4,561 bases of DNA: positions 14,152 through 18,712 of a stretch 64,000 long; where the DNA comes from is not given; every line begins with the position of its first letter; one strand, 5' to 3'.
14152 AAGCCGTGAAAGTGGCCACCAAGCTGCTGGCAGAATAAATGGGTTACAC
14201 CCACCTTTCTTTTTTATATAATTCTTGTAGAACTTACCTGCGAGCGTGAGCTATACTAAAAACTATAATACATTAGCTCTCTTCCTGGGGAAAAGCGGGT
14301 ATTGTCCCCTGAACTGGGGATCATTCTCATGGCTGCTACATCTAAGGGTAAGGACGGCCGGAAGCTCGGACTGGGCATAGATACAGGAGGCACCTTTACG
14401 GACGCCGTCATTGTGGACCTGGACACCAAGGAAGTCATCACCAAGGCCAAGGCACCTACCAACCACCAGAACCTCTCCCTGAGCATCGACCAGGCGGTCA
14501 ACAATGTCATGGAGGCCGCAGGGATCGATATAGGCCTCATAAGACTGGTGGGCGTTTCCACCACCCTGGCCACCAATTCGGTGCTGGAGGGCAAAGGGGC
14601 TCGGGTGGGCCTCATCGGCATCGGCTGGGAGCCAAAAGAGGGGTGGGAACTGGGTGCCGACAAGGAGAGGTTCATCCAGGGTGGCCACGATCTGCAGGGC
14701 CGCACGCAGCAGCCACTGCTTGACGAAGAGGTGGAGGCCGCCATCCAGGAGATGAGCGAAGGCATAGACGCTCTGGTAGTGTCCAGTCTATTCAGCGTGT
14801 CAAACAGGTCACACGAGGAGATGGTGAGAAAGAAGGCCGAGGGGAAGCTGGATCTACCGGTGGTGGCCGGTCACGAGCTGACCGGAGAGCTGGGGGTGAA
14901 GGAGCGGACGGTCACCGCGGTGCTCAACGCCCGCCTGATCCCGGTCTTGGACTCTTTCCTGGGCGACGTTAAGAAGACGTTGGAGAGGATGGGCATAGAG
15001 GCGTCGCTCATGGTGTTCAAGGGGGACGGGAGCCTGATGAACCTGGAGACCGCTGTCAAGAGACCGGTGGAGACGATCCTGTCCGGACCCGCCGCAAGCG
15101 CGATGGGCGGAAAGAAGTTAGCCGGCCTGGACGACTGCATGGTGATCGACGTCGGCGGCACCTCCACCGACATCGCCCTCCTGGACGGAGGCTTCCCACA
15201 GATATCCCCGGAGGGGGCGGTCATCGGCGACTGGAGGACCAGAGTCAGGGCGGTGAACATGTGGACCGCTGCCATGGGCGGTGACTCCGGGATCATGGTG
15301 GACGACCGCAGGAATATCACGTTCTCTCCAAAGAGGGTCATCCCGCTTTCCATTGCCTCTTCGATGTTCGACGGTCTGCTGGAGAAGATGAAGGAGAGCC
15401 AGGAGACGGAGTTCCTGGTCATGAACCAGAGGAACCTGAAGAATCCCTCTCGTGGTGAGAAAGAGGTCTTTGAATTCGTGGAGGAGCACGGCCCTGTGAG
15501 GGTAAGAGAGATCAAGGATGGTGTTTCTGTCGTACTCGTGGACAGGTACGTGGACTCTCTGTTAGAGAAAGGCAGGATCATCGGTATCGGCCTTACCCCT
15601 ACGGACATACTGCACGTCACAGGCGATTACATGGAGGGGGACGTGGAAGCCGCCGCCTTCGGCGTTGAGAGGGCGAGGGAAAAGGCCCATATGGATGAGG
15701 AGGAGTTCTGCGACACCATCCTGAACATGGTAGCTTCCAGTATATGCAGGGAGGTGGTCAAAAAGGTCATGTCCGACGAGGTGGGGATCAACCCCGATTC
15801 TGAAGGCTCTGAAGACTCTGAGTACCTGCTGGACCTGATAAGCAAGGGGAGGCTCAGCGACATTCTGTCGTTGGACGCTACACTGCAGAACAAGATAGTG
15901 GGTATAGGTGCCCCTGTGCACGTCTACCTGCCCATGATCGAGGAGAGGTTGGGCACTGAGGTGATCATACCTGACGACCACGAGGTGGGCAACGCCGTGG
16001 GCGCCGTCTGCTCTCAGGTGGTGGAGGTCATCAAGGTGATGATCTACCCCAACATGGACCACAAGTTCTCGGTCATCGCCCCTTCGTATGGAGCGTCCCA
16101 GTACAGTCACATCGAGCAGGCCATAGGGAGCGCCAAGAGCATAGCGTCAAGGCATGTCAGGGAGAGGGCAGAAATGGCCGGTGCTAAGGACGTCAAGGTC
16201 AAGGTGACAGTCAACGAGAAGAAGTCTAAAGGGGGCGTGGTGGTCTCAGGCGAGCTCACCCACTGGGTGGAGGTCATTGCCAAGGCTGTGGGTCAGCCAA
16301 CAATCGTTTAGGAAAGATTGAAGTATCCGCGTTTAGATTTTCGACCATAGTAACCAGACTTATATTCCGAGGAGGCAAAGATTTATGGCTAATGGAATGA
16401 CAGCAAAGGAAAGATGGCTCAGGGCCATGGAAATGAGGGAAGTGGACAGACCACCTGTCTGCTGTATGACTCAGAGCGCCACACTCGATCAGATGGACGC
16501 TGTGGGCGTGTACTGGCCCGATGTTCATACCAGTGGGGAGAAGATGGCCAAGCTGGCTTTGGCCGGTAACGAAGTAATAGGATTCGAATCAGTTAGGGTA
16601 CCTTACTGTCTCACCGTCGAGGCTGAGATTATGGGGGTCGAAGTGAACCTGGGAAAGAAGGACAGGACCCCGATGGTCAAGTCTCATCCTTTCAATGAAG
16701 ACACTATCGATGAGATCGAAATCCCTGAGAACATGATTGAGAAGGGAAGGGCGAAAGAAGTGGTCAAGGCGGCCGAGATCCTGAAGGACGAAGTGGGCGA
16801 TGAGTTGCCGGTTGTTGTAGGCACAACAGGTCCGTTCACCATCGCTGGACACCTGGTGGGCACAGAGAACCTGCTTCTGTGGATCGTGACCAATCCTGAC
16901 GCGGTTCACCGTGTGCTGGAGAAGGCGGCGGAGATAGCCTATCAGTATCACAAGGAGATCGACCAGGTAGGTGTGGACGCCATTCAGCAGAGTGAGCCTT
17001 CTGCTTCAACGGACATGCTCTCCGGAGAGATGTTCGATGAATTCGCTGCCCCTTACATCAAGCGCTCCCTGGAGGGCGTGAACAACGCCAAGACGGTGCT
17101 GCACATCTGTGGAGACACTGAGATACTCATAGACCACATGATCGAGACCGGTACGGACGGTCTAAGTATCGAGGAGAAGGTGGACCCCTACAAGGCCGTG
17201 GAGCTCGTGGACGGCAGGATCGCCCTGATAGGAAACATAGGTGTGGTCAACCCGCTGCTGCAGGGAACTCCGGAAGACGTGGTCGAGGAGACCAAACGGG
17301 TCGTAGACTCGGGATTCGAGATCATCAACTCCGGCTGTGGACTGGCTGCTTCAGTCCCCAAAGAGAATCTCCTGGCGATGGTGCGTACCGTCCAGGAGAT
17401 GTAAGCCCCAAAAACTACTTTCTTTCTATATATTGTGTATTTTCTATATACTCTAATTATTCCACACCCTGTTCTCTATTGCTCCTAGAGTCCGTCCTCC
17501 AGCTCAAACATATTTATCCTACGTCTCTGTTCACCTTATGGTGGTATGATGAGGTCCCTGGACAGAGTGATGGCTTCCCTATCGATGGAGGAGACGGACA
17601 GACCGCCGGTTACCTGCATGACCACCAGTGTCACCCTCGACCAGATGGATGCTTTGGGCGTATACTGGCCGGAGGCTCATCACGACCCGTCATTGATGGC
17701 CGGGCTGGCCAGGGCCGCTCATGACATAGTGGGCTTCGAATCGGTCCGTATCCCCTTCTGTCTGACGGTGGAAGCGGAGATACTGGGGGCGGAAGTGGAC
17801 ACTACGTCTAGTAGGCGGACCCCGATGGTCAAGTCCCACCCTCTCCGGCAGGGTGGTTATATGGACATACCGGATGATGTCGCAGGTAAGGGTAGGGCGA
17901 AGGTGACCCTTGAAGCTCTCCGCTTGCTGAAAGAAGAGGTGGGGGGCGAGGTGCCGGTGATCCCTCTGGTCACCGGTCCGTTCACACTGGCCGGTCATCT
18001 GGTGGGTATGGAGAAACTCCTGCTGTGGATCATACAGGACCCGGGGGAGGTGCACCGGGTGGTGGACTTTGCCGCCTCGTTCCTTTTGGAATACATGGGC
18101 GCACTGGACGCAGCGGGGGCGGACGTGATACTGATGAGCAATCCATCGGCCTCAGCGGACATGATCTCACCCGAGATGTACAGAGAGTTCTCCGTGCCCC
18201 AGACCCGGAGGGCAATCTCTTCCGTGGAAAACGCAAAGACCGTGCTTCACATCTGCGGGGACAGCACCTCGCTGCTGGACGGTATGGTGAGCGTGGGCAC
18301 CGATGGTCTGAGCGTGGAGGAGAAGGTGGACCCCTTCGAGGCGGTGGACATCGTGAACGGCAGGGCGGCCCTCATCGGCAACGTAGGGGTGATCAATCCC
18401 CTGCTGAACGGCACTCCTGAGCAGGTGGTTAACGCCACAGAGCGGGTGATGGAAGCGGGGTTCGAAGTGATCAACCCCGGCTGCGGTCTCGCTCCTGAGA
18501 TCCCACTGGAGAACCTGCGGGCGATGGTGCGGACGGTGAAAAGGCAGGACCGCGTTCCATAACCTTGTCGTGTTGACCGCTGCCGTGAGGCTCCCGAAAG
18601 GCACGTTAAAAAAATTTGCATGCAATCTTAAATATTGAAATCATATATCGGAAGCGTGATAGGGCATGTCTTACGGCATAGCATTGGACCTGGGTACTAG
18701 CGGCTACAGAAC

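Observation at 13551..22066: Corrinoid methyltransferase cluster with no recognisable substrate-specific MT1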

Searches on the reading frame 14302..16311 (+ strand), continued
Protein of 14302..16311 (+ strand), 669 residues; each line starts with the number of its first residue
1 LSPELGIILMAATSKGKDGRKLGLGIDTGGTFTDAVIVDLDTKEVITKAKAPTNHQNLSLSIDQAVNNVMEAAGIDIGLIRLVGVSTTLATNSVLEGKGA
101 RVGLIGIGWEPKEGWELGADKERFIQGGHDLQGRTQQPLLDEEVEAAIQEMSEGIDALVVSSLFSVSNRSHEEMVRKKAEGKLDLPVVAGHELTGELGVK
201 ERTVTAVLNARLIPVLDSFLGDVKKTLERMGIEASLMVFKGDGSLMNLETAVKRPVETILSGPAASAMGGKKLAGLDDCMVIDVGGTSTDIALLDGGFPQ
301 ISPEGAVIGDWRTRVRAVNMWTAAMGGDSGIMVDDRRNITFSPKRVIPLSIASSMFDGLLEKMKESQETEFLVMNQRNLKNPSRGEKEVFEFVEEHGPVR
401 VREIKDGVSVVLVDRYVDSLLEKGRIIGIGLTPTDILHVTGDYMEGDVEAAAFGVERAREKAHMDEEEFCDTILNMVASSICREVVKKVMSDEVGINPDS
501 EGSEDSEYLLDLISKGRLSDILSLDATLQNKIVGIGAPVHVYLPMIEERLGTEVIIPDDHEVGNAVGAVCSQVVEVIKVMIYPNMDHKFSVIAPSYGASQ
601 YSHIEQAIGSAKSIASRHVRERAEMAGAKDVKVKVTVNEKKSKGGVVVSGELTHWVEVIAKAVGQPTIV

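Call 103: search_protein_families(library=ncbifam, proteins=[L002:14362-15387:-, L091:14671-15711:-, L103:9986-12046:+], max_evalue=0.00001)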
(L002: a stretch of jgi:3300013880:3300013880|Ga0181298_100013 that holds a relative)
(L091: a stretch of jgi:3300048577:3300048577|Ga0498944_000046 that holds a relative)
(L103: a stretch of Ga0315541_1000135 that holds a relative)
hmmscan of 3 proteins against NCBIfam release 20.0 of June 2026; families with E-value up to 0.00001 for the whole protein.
L002:14362-15387:- (341 aa): 5 families
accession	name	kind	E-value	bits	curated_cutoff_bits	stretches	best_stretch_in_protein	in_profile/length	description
NF004889.0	PRK06252.1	subfamily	3.2e-39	134.9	244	1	2-338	5-335/340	methylcobalamin:coenzyme M methyltransferase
TIGR01463.1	mtaA_cmuA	subfamily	8.8e-32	110.7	235.4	1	2-339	4-338/340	MtaA/CmuA family methyltransferase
NF040654.1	MtaA_Meth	equivalog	4e-28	98.3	400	1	1-335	1-331/337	methylcobamide:CoM methyltransferase MtaA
NF041608.1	methylcob_mtaseMtbA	equivalog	6.5e-26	91.2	600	1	4-306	7-307/339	methylcobamide:CoM methyltransferase MtbA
TIGR01464.1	hemE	equivalog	4.7e-12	45.6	302.95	1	10-334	5-334/338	uroporphyrinogen decarboxylase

L091:14671-15711:- (346 aa): 5 families
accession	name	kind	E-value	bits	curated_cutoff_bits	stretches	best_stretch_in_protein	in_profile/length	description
NF004889.0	PRK06252.1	subfamily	1.1e-43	149.6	244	1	3-343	4-337/340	methylcobalamin:coenzyme M methyltransferase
TIGR01463.1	mtaA_cmuA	subfamily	4.4e-39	134.7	235.4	1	3-338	3-334/340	MtaA/CmuA family methyltransferase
NF040654.1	MtaA_Meth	equivalog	1.9e-34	119.1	400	1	4-342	2-335/337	methylcobamide:CoM methyltransferase MtaA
NF041608.1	methylcob_mtaseMtbA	equivalog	3.3e-26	92.2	600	1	4-339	5-334/339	methylcobamide:CoM methyltransferase MtbA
TIGR01464.1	hemE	equivalog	5.3e-07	29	302.95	1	46-339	43-336/338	uroporphyrinogen decarboxylase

L103:9986-12046:+ (686 aa): 4 families
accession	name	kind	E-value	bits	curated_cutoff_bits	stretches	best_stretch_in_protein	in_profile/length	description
NF050156.1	CapLactmsAlpCapA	equivalog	1.5e-35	122.7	1000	1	19-351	3-350/689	caprolactamase subunit alpha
NF042975.2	AcphenoCarb_ApcC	equivalog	1.5e-26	92.8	1500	1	119-352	132-368/733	acetophenone carboxylase subunit gamma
NF042960.1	AcphenoCarb_ApcA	equivalog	4.1e-14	51.8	1250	1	17-312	4-296/658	acetophenone carboxylase subunit alpha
NF040745.1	accessory_GlmL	equivalog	6.9e-07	28.4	475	0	19-63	2-47/459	methylaspartate mutase accessory protein GlmL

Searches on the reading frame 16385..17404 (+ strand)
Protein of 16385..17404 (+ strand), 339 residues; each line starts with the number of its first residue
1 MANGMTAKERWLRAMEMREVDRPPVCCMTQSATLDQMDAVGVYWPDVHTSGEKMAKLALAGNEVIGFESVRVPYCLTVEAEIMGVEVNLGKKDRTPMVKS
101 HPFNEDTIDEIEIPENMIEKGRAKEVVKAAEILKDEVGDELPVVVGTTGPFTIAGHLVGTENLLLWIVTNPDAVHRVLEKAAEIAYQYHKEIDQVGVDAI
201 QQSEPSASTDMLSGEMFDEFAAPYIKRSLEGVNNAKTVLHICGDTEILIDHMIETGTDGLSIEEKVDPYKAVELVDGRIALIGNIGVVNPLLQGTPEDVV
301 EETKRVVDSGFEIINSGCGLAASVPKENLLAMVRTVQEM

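Call 3: search_protein_families(library=pfam, proteins=[window:16385-17404:+])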
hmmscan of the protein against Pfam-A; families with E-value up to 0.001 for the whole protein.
window:16385-17404:+ (339 aa): 1 family
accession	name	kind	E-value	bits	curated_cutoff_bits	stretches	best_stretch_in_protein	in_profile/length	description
PF01208.23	URO-D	-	3.7e-80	270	23.9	1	6-338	1-345/346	Uroporphyrinogen decarboxylase (URO-D)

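Call 4: search_protein_families(library=ncbifam, proteins=[window:16385-17404:+])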
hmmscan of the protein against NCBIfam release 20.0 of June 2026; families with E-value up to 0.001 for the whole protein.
window:16385-17404:+ (339 aa): 8 families
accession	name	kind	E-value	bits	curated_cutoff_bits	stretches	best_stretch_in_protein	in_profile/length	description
NF004889.0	PRK06252.1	subfamily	1.8e-110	369.1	244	1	5-338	4-335/340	methylcobalamin:coenzyme M methyltransferase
NF040654.1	MtaA_Meth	equivalog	2.5e-108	362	400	1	5-336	1-332/337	methylcobamide:CoM methyltransferase MtaA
TIGR01463.1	mtaA_cmuA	subfamily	5.2e-96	321.8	235.4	1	5-338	3-337/340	MtaA/CmuA family methyltransferase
NF041608.1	methylcob_mtaseMtbA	equivalog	6.5e-81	272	600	1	5-337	4-335/339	methylcobamide:CoM methyltransferase MtbA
TIGR01464.1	hemE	equivalog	1.1e-23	83.8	302.95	1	12-337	3-337/338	uroporphyrinogen decarboxylase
NF002119.0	PRK00957.1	equivalog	5.2e-06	25.8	258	1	181-315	142-270/306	methionine synthase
NF003317.0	PRK04326.1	equivalog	7.4e-06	25.3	406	1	175-336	154-319/340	methionine synthase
NF006589.0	PRK09121.1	equivalog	0.00019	20.6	392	0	181-243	156-214/342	methionine synthase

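Call 13: find_encoding_contigs(protein=window:16385-17404:+, flank=10000, max_places=6)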
Protein window:16385-17404:+ (339 aa): 1 contig read that carries it; 1 place shown.
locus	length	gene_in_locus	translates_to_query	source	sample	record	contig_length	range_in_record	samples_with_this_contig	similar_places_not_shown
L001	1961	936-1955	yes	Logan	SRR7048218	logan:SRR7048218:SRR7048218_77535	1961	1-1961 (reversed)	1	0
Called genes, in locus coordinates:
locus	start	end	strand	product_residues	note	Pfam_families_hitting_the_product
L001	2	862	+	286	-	?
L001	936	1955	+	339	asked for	PF01208:URO-D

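Call 38: search_solved_structures(query=window:16385-17404:+, max_evalue=0.001, show_alignments=1)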
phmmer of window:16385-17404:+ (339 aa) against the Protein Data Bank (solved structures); distinct sequences matched with E-value up to 0.001: 20.
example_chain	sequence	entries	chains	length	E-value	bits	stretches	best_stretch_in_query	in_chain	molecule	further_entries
4ay7_A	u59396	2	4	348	1.4e-74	254.5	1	5-335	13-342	METHYLCOBALAMIN: COENZYME M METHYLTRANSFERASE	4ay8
6w2o_A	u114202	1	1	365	3.5e-12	49.5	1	80-309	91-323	Uroporphyrinogen decarboxylase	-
1j93_A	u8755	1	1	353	7.2e-12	48.4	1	14-330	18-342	UROPORPHYRINOGEN DECARBOXYLASE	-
3cyv_A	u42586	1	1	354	3.3e-09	39.7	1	9-336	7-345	Uroporphyrinogen decarboxylase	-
4exq_A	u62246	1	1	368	1.1e-07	34.7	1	100-335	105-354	Uroporphyrinogen decarboxylase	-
3gw3_A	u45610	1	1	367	5.9e-07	32.3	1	9-336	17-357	Uroporphyrinogen decarboxylase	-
4zr8_A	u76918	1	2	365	1e-06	31.5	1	120-311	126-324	Uroporphyrinogen decarboxylase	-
3gw0_A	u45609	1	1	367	1.1e-06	31.4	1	9-336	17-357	Uroporphyrinogen decarboxylase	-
3gvv_A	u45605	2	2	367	1.1e-06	31.4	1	9-336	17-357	Uroporphyrinogen decarboxylase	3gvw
1r3r_A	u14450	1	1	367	1.1e-06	31.4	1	9-336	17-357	Uroporphyrinogen Decarboxylase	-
1r3q_A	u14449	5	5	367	1.1e-06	31.4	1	9-336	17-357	Uroporphyrinogen Decarboxylase | PROTEIN (UROPORPHYRINOGEN DECARBOXYLASE)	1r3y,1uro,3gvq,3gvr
1r3s_A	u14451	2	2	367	1.1e-06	31.4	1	9-336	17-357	Uroporphyrinogen Decarboxylase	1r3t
2q6z_A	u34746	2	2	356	1.2e-06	31.3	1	9-336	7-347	Uroporphyrinogen decarboxylase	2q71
1jpk_A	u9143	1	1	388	1.2e-06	31.3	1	9-336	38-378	UROPORPHYRINOGEN DECARBOXYLASE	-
1r3v_A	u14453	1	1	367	1.3e-06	31.1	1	9-336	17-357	Uroporphyrinogen Decarboxylase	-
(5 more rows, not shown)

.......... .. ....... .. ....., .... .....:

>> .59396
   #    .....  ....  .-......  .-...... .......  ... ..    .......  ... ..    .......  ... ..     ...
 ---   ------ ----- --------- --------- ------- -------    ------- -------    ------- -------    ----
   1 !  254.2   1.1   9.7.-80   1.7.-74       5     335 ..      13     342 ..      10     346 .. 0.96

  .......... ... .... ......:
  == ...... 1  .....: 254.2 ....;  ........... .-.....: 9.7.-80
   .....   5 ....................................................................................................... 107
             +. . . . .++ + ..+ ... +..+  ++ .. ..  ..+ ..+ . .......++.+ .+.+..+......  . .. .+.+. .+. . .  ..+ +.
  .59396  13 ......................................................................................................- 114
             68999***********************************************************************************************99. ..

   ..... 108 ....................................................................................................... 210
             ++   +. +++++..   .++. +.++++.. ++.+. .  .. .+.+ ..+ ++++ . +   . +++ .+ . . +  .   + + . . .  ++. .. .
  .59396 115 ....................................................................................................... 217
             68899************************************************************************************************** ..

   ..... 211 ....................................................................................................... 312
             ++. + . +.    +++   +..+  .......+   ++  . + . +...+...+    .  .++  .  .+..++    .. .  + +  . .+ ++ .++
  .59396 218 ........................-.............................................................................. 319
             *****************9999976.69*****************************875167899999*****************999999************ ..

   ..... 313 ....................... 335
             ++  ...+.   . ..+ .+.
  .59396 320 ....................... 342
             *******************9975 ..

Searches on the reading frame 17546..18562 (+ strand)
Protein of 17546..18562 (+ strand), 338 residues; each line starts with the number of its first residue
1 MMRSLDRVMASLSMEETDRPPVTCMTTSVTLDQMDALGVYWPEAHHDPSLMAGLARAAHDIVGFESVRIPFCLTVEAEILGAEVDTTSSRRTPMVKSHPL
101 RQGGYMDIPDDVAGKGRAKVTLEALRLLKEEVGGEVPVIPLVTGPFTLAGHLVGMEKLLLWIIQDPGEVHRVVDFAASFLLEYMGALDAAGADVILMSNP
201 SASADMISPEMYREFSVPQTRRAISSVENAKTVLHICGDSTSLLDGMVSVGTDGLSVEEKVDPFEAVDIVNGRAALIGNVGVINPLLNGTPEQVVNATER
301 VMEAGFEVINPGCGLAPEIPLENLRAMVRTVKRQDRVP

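Call 3: search_protein_families(library=pfam, proteins=[window:17546-18562:+])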
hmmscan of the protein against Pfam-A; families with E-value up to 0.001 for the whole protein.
window:17546-18562:+ (338 aa): 1 family
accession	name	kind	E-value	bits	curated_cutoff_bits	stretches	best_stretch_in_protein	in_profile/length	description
PF01208.23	URO-D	-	1.2e-78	265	23.9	1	5-333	3-345/346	Uroporphyrinogen decarboxylase (URO-D)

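Call 4: search_protein_families(library=ncbifam, proteins=[window:17546-18562:+])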
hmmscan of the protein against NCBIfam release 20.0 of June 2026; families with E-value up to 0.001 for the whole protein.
window:17546-18562:+ (338 aa): 6 families
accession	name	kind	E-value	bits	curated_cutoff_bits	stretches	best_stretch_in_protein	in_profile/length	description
NF004889.0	PRK06252.1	subfamily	6.8e-109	364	244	1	3-334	5-336/340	methylcobalamin:coenzyme M methyltransferase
NF040654.1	MtaA_Meth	equivalog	1.2e-100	336.7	400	1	6-330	5-331/337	methylcobamide:CoM methyltransferase MtaA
TIGR01463.1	mtaA_cmuA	subfamily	5.2e-94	315.3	235.4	1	3-333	4-337/340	MtaA/CmuA family methyltransferase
NF041608.1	methylcob_mtaseMtbA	equivalog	1.4e-76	257.8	600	1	6-333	8-336/339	methylcobamide:CoM methyltransferase MtbA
TIGR01464.1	hemE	equivalog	7.9e-22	77.7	302.95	1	93-332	90-337/338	uroporphyrinogen decarboxylase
NF002119.0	PRK00957.1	equivalog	7.9e-05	21.9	258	1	135-331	107-301/306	methionine synthase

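Call 39: search_solved_structures(query=window:17546-18562:+, max_evalue=0.001)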
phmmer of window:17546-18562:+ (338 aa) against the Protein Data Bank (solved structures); distinct sequences matched with E-value up to 0.001: 20.
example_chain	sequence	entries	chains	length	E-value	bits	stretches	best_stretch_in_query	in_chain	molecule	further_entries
4ay7_A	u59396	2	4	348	3.6e-72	246.4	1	6-329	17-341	METHYLCOBALAMIN: COENZYME M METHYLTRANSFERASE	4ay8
6w2o_A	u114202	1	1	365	2.2e-17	66.4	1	120-328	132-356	Uroporphyrinogen decarboxylase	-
2eja_A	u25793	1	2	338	1.8e-11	46.9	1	123-332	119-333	Uroporphyrinogen decarboxylase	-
1j93_A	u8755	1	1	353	2.4e-10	43.3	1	118-325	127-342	UROPORPHYRINOGEN DECARBOXYLASE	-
3cyv_A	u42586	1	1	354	1.8e-08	37.1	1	120-333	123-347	Uroporphyrinogen decarboxylase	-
4wsh_A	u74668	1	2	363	2.9e-08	36.4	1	120-323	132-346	Uroporphyrinogen decarboxylase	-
3gw3_A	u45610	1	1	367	1.3e-07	34.3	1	77-336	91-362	Uroporphyrinogen decarboxylase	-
4zr8_A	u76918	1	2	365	1.7e-07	33.9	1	119-301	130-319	Uroporphyrinogen decarboxylase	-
1jpk_A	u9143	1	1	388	2.1e-07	33.6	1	77-336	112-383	UROPORPHYRINOGEN DECARBOXYLASE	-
3gvv_A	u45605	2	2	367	2.2e-07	33.5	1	77-336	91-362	Uroporphyrinogen decarboxylase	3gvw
2q6z_A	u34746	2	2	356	2.3e-07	33.5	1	77-336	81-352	Uroporphyrinogen decarboxylase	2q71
3gw0_A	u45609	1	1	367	2.3e-07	33.5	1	77-336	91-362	Uroporphyrinogen decarboxylase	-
1r3r_A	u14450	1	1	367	2.4e-07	33.4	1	77-336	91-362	Uroporphyrinogen Decarboxylase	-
1r3q_A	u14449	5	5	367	2.4e-07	33.4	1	77-336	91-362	Uroporphyrinogen Decarboxylase | PROTEIN (UROPORPHYRINOGEN DECARBOXYLASE)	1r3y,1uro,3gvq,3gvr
1r3s_A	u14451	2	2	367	2.4e-07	33.4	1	77-336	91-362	Uroporphyrinogen Decarboxylase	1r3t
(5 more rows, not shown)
